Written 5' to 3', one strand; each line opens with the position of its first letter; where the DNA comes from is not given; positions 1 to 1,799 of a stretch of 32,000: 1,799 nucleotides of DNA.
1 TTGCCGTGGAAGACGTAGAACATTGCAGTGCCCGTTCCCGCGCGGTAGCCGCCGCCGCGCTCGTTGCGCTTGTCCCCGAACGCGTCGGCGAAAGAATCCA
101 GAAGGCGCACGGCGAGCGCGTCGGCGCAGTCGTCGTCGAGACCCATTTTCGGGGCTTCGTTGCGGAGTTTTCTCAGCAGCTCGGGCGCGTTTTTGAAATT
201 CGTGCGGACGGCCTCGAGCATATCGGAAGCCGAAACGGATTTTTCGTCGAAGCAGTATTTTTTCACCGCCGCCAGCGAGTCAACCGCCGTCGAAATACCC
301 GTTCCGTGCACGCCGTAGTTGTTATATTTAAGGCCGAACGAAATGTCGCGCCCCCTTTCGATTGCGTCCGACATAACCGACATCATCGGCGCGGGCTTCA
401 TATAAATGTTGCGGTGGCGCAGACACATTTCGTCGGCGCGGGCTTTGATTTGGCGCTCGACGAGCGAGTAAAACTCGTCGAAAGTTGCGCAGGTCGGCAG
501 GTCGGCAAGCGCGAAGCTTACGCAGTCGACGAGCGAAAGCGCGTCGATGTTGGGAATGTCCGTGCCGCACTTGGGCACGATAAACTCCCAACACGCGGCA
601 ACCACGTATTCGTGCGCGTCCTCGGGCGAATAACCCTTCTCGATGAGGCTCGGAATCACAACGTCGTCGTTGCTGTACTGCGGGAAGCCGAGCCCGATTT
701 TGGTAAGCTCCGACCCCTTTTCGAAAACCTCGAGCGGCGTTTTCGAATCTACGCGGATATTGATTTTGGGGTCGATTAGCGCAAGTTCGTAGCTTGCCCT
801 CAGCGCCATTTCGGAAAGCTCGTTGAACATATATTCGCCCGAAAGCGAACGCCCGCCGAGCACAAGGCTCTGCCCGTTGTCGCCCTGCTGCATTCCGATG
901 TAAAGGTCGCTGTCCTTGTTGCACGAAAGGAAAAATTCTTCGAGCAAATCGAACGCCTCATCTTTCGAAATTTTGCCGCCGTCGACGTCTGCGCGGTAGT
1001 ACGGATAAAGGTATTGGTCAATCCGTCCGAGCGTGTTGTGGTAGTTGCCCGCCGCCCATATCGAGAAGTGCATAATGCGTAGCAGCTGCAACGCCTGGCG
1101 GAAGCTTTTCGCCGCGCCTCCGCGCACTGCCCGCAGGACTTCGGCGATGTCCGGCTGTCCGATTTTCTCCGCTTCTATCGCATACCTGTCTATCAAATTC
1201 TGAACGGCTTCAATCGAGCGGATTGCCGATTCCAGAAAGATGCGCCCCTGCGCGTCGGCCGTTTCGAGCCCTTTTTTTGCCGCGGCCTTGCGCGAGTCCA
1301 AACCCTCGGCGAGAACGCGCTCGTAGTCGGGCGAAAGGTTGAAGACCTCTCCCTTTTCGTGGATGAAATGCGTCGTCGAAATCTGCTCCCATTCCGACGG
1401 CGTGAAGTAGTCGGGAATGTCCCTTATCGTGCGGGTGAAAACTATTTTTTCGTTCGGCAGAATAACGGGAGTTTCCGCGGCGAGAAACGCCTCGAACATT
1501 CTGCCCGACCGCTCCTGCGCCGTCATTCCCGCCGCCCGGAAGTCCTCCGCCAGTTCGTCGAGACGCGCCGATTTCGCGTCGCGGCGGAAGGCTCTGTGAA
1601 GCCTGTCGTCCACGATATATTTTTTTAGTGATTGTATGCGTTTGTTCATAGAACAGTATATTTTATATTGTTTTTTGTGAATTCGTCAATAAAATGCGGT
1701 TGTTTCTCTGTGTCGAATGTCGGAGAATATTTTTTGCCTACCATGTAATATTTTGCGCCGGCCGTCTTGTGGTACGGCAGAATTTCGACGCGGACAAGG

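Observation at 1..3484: galM - short activase - glycyl radical enzyme operon: a GRE hidden from the ORF track, in an uncharacterised context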

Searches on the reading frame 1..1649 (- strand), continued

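Call 31: find_related_loci(query=A1, collection=genome_contigs, flank=10000)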
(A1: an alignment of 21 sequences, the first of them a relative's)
Query A1 (688 aa) in genome_contigs; peptide patterns used: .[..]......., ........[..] (x = any residue, [..] = any of these).
600 stretches matched a pattern (row limit reached: there are more); 597 encode a relative of the query (tblastn E <= 1e-3); the best 80 are kept; 80 distinct loci.
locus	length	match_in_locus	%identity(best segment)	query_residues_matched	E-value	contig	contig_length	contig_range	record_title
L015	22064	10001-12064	96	1-688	0e+0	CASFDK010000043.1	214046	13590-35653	uncultured Verrucomicrobiota bacterium isolate SI.O52.metabat-bins.152 genome assembly, contig: SI.O52.metabat-bins.152.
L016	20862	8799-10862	70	1-687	0e+0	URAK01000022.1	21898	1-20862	uncultured Opitutales bacterium isolate UMGS811 genome assembly, contig: NODE_1973_length_21898_cov_10.419265, whole gen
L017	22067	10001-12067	64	1-687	0e+0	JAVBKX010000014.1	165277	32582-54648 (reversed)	MAG: Bacteroidales bacterium isolate EPI_MAG_00008 c_000006549383, whole genome shotgun sequence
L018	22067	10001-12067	63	1-687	0e+0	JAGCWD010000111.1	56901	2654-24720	MAG: Bacteroidales bacterium isolate RGIG10177 Yak_Rumen-4__c1892930, whole genome shotgun sequence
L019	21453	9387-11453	63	1-687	0e+0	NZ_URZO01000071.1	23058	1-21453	Uncultured Parabacteroides sp. isolate UMGS1511, whole genome shotgun sequence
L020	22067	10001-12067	61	1-687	0e+0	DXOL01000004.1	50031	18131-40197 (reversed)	MAG TPA_asm: Bacteroides thetaiotaomicron isolate HRGM_Genome_1397 HRGM_Genome_1397_4, whole genome shotgun sequence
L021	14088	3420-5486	60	1-687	0e+0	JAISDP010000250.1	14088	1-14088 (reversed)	MAG: Bacteroidales bacterium isolate Gx485_bin136 k119_5804938, whole genome shotgun sequence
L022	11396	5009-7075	62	1-687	0e+0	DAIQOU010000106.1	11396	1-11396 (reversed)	MAG TPA_asm: Bacteroidales bacterium isolate CTOTU14825 NODE_1158_length_11396_cov_10.953443, whole genome shotgun seque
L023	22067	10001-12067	59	1-687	0e+0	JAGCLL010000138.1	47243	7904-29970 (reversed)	MAG: Alistipes sp. isolate RGIG9899 Yak_Rectum-5__c634325, whole genome shotgun sequence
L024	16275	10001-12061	59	1-685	0e+0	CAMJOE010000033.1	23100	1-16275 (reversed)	MAG: uncultured Prevotellaceae bacterium isolate SRR12081297_bin.90_metaWRAP_v1.3_MAG genome assembly, contig: ERZ122897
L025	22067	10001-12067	59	1-687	0e+0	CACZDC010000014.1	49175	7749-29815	MAG: uncultured Bacteroidia bacterium isolate RUG12515 genome assembly, contig: RUG12515_asm_14, whole genome shotgun se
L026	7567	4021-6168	57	1-685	0e+0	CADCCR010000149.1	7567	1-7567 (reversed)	MAG: uncultured Bacteroidales bacterium isolate RUG14526 genome assembly, contig: RUG14526_asm_149, whole genome shotgun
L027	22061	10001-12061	58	1-685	0e+0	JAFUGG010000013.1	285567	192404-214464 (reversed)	MAG: Bacteroidaceae bacterium isolate RGIG4467 Roe_deer_Omasum-5__c763, whole genome shotgun sequence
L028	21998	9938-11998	58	1-685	0e+0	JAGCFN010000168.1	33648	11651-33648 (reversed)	MAG: Bacteroidaceae bacterium isolate RGIG9745 Yak_Omasum-4__c665208, whole genome shotgun sequence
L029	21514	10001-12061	57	1-685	0e+0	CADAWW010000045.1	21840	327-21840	MAG: uncultured Bacteroidales bacterium isolate RUG13701 genome assembly, contig: RUG13701_asm_45, whole genome shotgun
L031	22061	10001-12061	56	1-687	0e+0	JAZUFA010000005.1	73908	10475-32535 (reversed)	MAG: Candidatus Cryptobacteroides sp. isolate T1900045296_TH20190066.MAGScoT_cleanbin_000035 SGB_6090_k141_1390251, whol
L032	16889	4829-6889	56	1-687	0e+0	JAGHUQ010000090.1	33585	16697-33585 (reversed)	MAG: Candidatus Cryptobacteroides caccocaballi isolate E4_MB2_58 c_000000138518, whole genome shotgun sequence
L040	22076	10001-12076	52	1-687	0e+0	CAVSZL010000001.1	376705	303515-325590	MAG: uncultured Bacteroidales bacterium isolate MFD04716.bin.1.396 genome assembly, contig: contig_12528, whole genome s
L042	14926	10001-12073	51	1-687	0e+0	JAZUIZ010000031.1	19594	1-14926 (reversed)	MAG: Erysipelotrichaceae bacterium isolate T1900045261_TH20190031.MAGScoT_cleanbin_000028 SGB_5820_k141_1765117, whole g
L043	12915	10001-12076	51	1-687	0e+0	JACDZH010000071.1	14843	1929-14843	MAG: Paludibacter sp. isolate ppb03 NODE_342_length_14843_cov_130.399378, whole genome shotgun sequence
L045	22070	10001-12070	51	1-687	0e+0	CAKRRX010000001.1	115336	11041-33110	MAG: uncultured Blautia sp. isolate REFINED_METABAT215_TOP10_CONTIGS_1500_ASSEMBLY_K77_MERGED__Hadza_MoBio_hadza-E-H_K_7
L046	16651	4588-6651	50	1-687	0e+0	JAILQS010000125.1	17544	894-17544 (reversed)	MAG: Lachnospiraceae bacterium isolate RUI364 k141_13646465_flag=0_multi=13.0000_len=17544, whole genome shotgun sequenc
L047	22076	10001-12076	52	1-687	0e+0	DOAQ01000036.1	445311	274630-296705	MAG TPA_asm: Prolixibacteraceae bacterium isolate UBA12447 contig_268, whole genome shotgun sequence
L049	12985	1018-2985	52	12-687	0e+0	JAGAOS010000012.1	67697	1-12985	MAG: Clostridia bacterium isolate RGIG8635 Water_deer_Cecum.Co__c212031, whole genome shotgun sequence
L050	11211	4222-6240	54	1-687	0e+0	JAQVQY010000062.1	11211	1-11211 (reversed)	MAG: Eubacteriales bacterium isolate STF1_238 NODE_17943_length_11211_cov_4.052869_Sandtown_F1, whole genome shotgun seq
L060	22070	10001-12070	53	1-687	0e+0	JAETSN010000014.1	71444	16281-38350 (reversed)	MAG: [Clostridium] symbiosum isolate S32_Bin7 scaffold_485, whole genome shotgun sequence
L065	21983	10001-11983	52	8-687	0e+0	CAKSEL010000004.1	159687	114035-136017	MAG: uncultured Eubacteriales bacterium isolate REFINED_METABAT215_TOP10_CONTIGS_1500_ASSEMBLY_K77_MERGED__Hadza_MoBio_h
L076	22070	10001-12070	49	1-687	0e+0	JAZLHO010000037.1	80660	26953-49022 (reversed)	MAG: Lachnospiraceae bacterium isolate T1900044980_TA20190042.MAGScoT_cleanbin_000079 SGB_4119_k141_29497, whole genome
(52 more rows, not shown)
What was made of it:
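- Distribution: at least 597 species genomes in five or more phyla (call 31).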

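Call 37: search_protein_families(library=pfam, proteins=[L022:8638-11070:+, L019:6118-8601:+, L017:16091-18178:+, L022:3128-4138:-, L017:19298-20842:+, L065:12761-14668:+, L040:3840-5270:+, L050:253-945:-, L050:948-2546:-, L050:2557-4053:-], max_evalue=0.00001)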
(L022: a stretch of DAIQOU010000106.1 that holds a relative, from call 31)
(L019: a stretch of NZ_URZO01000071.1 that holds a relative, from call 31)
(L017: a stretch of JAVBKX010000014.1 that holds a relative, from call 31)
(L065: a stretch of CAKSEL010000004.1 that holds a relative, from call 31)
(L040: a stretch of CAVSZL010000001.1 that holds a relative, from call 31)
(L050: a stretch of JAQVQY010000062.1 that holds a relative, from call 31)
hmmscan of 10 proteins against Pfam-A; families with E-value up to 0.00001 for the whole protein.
L022:8638-11070:+ (811 aa): 3 families
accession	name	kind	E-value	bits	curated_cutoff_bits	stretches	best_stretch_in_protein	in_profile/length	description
PF22848.2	ASD1_dom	-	2.4e-19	70.3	22.2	1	487-565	108-179/239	Alpha-L-arabinofuranosidase 1 domain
PF06964.18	Alpha-L-AF_C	-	2e-13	51.3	27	1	634-803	17-165/165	Alpha-L-arabinofuranosidase C-terminal domain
PF06439.18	3keto-disac_hyd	-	9.2e-13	49.1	26.8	1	82-238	15-187/187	3-keto-disaccharide hydrolase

L019:6118-8601:+ (828 aa): 3 families
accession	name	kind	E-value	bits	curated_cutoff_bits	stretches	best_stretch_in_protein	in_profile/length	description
PF06964.18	Alpha-L-AF_C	-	7.9e-17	62.4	27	1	656-820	19-165/165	Alpha-L-arabinofuranosidase C-terminal domain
PF06439.18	3keto-disac_hyd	-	1.3e-15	58.4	26.8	1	98-258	10-186/187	3-keto-disaccharide hydrolase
PF22848.2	ASD1_dom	-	5.1e-15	56.1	22.2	1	508-583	108-177/239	Alpha-L-arabinofuranosidase 1 domain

L017:16091-18178:+ (696 aa): 3 families
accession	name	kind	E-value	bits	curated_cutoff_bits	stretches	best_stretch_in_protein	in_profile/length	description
PF07944.18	Beta-AFase-like_GH127_cat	-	2.6e-98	329.9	24.9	1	39-474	1-374/376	Beta-L-arabinofuranosidase, GH127 catalytic domain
PF20736.2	Glyco_hydro127M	-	5.4e-24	84.6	24.2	1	487-595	3-95/95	Beta-L-arabinofuranosidase, GH127 middle domain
PF20737.2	Glyco_hydro127C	-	1.6e-18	66.7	23.7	1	597-693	1-70/71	Glycoside hydrolase family 127 C-terminal domain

L022:3128-4138:- (337 aa): 2 families
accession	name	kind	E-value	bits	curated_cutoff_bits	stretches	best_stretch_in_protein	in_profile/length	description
PF00392.27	GntR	-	5.7e-10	39.1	27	1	20-82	2-64/64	Bacterial regulatory proteins, gntR family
PF13377.12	Peripla_BP_3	-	1.6e-06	28.8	26.5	1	205-318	7-142/167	Periplasmic binding protein-like domain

L017:19298-20842:+ (515 aa): 2 families
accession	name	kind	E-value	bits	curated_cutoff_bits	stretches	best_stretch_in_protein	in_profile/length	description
PF02782.22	FGGY_C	-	1.3e-39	136.5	27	1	257-447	1-196/198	FGGY family of carbohydrate kinases, C-terminal domain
PF00370.27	FGGY_N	-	3.2e-31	109.2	28.8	1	7-246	3-243/245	FGGY family of carbohydrate kinases, N-terminal domain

L065:12761-14668:+ (636 aa): 1 family
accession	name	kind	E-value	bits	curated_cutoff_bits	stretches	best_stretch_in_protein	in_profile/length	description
PF05691.18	Raffinose_syn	-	3.4e-70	237.2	20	1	57-528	69-588/750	Raffinose synthase or seed imbibition protein Sip1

L040:3840-5270:+ (477 aa): 1 family
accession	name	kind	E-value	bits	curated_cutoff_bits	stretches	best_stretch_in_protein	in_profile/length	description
PF02952.23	Fucose_iso_C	-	5e-07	29.9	29.3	1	341-456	2-136/143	L-fucose isomerase, C-terminal domain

L050:253-945:- (231 aa): 1 family
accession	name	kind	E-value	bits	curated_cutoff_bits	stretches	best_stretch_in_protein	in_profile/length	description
PF00596.27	Aldolase_II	-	1.4e-50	172.1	22.2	1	9-196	3-182/183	Class II Aldolase and Adducin N-terminal domain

L050:948-2546:- (533 aa): 2 families
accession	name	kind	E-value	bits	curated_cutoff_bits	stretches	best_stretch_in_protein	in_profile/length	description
PF02782.22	FGGY_C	-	4.7e-31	108.6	27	1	275-471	2-196/198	FGGY family of carbohydrate kinases, C-terminal domain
PF00370.27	FGGY_N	-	7.3e-16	58.9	28.8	1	14-239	2-223/245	FGGY family of carbohydrate kinases, N-terminal domain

L050:2557-4053:- (499 aa): 3 families
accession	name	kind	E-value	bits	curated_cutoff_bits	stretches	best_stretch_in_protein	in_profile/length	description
PF02610.21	AraA_N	-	1.5e-76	256.2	24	1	8-172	2-166/168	L-arabinose isomerase N-terminal domain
PF24856.1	AraA_central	-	4.9e-58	196.2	24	1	177-324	1-148/148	L-arabinose isomerase central domain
PF11762.14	Arabinose_Iso_C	-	1.1e-56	191.1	25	1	330-473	1-144/144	L-arabinose isomerase C-terminal domain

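Call 40: search_protein_families(library=pfam, proteins=[L076:14013-14996:+, L060:19865-20866:+, L047:12082-12636:+, L032:9215-10561:+, L043:5365-7575:+, L047:4317-6572:+, L049:5052-6794:+, L040:5288-6253:+, L031:17945-20380:-, L045:6051-8756:-], max_evalue=0.00001)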
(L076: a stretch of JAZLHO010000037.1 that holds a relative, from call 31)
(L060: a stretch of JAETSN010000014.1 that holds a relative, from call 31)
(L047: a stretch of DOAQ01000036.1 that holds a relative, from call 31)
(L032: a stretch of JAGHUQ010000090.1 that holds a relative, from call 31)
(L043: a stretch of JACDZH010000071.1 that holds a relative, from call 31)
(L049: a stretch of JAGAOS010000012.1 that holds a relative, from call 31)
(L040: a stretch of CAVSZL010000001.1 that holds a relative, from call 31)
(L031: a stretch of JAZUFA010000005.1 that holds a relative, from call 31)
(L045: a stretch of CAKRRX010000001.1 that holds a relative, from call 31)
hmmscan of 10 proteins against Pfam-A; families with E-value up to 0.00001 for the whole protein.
L076:14013-14996:+ (328 aa): 1 family
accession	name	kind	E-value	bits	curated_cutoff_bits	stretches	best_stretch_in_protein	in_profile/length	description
PF01116.26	F_bP_aldolase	-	2.7e-59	201.4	25.5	1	30-310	2-257/277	Fructose-bisphosphate aldolase class-II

L060:19865-20866:+ (334 aa): 1 family
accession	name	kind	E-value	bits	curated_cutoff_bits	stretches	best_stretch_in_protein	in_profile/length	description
PF00248.27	Aldo_ket_red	-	1.4e-59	202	24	1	22-330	2-290/291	Aldo/keto reductase family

L047:12082-12636:+ (185 aa): 3 families
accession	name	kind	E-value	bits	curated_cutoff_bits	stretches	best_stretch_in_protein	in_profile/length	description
PF12689.13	Acid_PPase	-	1.1e-39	136.5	27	1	2-145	4-157/169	Acid Phosphatase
PF13419.12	HAD_2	-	2e-07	31.7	23.8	1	41-138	77-178/178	Haloacid dehalogenase-like hydrolase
PF00702.32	Hydrolase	-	5.6e-06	27.3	26.4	0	41-125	94-184/191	haloacid dehalogenase-like hydrolase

L032:9215-10561:+ (449 aa): 1 family
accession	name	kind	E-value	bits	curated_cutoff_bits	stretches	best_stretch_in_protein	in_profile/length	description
PF13229.12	Beta_helix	-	4.9e-08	33.2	25.9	1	182-372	30-146/158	Right handed beta helix region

L043:5365-7575:+ (737 aa): 4 families
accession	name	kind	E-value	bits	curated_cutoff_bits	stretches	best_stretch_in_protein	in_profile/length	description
PF02065.24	Melibiase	-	5.5e-104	348.3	27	1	274-623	2-347/347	Melibiase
PF16875.11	Glyco_hydro_36N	-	2.1e-42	145.8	27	1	68-269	43-253/253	Glycosyl hydrolase family 36 N-terminal domain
PF16874.11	Glyco_hydro_36C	-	1.7e-16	60.9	27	1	638-732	2-77/77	Glycosyl hydrolase family 36 C-terminal domain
PF02638.21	GHL10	-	4.7e-07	29.6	27.9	1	379-466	72-161/311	Glycosyl hydrolase-like 10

L047:4317-6572:+ (752 aa): 2 families
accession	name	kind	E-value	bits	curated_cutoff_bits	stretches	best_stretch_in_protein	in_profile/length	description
PF02065.24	Melibiase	-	6.5e-09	35.7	27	1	312-406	96-190/347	Melibiase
PF17801.7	Melibiase_C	-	2.7e-07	31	22.9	1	595-653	17-69/71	Alpha galactosidase C-terminal beta sandwich domain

L049:5052-6794:+ (581 aa): 0 families

L040:5288-6253:+ (322 aa): 1 family
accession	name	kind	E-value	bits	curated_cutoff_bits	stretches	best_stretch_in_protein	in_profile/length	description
PF01116.26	F_bP_aldolase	-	2e-26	93.6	25.5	1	9-317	3-273/277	Fructose-bisphosphate aldolase class-II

L031:17945-20380:- (812 aa): 5 families
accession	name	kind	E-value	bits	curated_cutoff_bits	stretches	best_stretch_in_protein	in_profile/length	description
PF18565.7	Glyco_hydro2_C5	-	2.3e-26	92.1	32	1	705-807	1-102/103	Glycoside hydrolase family 2 C-terminal domain 5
PF02836.23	Glyco_hydro_2_C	-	5.5e-23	82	21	1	307-474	4-175/302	Glycosyl hydrolases family 2, TIM barrel domain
PF16355.11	DUF4982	-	6e-22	77.8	23.9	1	627-692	1-61/61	Domain of unknown function (DUF4982)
PF02837.24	Glyco_hydro_2_N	-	3.1e-17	63.5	28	1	34-194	7-166/169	Glycosyl hydrolases family 2, sugar binding domain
PF00703.27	Glyco_hydro_2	-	1.8e-12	48.4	23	1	215-301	14-109/109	Glycosyl hydrolases family 2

L045:6051-8756:- (902 aa): 5 families
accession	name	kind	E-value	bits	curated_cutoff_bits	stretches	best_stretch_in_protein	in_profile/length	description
PF17389.8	Bac_rhamnosid6H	-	2e-63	215.2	24.5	1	450-794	4-336/339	Bacterial alpha-L-rhamnosidase 6 hairpin glycosidase domain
PF08531.16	Bac_rhamnosid_N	-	1.6e-45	155.4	25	1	164-332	1-169/172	Alpha-L-rhamnosidase N-terminal domain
PF05592.18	Bac_rhamnosid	-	6.9e-25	87.4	22.2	1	347-431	5-89/102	Bacterial alpha-L-rhamnosidase concanavalin-like domain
PF25788.1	Ig_Rha78A_N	-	3.1e-19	69.6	27.4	1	4-108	2-104/105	Rha78A-like, N-terminal immunoglobulin domain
PF17390.7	Bac_rhamnosid_C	-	8.3e-15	54.8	22.1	1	799-870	1-72/78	Bacterial alpha-L-rhamnosidase C-terminal domain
